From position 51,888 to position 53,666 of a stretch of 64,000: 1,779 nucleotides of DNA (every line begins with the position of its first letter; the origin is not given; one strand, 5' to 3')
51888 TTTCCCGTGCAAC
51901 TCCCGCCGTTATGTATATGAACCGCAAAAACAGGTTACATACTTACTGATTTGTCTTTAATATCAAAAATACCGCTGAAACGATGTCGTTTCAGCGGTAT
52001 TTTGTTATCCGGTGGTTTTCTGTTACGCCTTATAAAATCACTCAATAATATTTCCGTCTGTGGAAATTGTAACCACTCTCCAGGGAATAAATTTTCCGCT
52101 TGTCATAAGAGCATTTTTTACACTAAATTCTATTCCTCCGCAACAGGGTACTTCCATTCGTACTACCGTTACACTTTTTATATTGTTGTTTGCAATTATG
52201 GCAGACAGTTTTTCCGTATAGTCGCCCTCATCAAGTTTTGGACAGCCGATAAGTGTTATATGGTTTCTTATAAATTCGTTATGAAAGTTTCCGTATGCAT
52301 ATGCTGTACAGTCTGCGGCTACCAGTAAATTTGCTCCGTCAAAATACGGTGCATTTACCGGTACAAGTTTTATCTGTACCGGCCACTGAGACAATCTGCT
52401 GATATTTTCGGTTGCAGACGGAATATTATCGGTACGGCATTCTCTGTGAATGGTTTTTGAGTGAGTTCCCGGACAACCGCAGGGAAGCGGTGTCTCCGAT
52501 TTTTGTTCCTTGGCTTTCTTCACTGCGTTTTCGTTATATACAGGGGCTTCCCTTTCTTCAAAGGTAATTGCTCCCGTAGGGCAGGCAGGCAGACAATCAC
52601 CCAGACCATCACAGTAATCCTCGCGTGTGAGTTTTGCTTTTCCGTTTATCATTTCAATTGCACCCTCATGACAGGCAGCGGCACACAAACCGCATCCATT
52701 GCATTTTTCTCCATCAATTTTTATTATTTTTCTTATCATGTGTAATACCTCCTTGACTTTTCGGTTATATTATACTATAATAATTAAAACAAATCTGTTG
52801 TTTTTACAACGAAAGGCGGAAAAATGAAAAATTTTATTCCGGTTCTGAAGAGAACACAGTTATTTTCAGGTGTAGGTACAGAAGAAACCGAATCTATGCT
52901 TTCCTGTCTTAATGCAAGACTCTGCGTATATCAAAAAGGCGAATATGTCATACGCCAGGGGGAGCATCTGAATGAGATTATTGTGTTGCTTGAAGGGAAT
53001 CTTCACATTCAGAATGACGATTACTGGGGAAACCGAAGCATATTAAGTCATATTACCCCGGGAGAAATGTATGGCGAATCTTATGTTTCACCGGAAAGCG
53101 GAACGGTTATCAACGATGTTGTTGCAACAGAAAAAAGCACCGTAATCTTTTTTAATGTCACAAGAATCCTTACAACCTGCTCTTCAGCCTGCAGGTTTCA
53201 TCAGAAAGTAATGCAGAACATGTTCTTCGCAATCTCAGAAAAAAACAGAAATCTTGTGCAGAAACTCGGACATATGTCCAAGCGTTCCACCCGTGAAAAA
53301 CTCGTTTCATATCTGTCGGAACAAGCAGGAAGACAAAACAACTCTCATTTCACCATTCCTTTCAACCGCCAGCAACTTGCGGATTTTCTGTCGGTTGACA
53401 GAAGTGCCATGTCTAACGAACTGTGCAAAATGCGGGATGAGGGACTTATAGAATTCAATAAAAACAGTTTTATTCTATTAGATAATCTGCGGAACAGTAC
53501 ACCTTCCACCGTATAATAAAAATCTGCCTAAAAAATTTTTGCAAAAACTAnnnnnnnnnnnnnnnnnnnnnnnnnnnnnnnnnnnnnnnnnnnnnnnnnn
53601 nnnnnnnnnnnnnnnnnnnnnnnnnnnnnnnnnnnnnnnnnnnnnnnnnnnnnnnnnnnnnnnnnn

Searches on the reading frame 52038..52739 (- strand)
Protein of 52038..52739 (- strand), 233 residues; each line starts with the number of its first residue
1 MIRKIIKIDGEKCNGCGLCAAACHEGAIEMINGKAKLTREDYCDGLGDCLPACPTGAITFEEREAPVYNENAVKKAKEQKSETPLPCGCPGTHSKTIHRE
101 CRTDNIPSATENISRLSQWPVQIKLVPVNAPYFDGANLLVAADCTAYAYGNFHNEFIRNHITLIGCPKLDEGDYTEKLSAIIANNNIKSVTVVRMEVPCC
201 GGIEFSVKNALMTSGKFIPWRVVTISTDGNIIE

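Call 45: search_protein_families(library=ncbifam, proteins=[window:52038-52739:-], max_evalue=1e-25)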
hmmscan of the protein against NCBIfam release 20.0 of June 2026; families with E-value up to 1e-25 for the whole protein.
window:52038-52739:- (233 aa): 0 families

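Call 71: search_protein_families(library=pfam, proteins=[window:52038-52739:-], max_evalue=0.00001)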
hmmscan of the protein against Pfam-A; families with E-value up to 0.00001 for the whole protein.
window:52038-52739:- (233 aa): 7 families
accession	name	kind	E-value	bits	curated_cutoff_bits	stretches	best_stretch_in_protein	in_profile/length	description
PF00037.32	Fer4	-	1.6e-10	40.7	21.1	0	6-29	1-24/24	4Fe-4S binding domain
PF12837.12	Fer4_6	-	6.2e-10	39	25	1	5-28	1-24/24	4Fe-4S binding domain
PF12838.12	Fer4_7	-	2.9e-09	37.7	27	1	12-57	1-52/52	4Fe-4S dicluster domain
PF14697.11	Fer4_21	-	1.2e-08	35.4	35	1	7-59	2-58/59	4Fe-4S dicluster domain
PF13237.11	Fer4_10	-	2.5e-07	30.9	25.5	1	6-54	2-53/53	4Fe-4S dicluster domain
PF13187.11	Fer4_9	-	1.9e-06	28.2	27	1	12-58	1-52/52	4Fe-4S dicluster domain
PF25160.1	LdpA_Fe-S-bd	-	3.2e-06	27.3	27.6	0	40-60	25-45/49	LdpA Fe-S cluster-binding domain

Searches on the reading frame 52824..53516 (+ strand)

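Call 46: search_protein_families(library=ncbifam, proteins=[window:52824-53516:+], max_evalue=1e-15)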
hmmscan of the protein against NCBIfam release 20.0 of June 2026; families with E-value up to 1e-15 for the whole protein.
window:52824-53516:+ (230 aa): 0 families

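Call 71: search_protein_families(library=pfam, proteins=[window:52824-53516:+], max_evalue=0.00001)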
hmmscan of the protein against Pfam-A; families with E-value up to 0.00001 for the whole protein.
window:52824-53516:+ (230 aa): 2 families
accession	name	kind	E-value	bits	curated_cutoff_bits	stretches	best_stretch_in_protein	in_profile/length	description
PF00027.35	cNMP_binding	-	1e-12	48.3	27.5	1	35-117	3-84/89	Cyclic nucleotide-binding domain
PF13545.12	HTH_Crp_2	-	1.3e-10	41.5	27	1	158-220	1-63/70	Crp-like helix-turn-helix domain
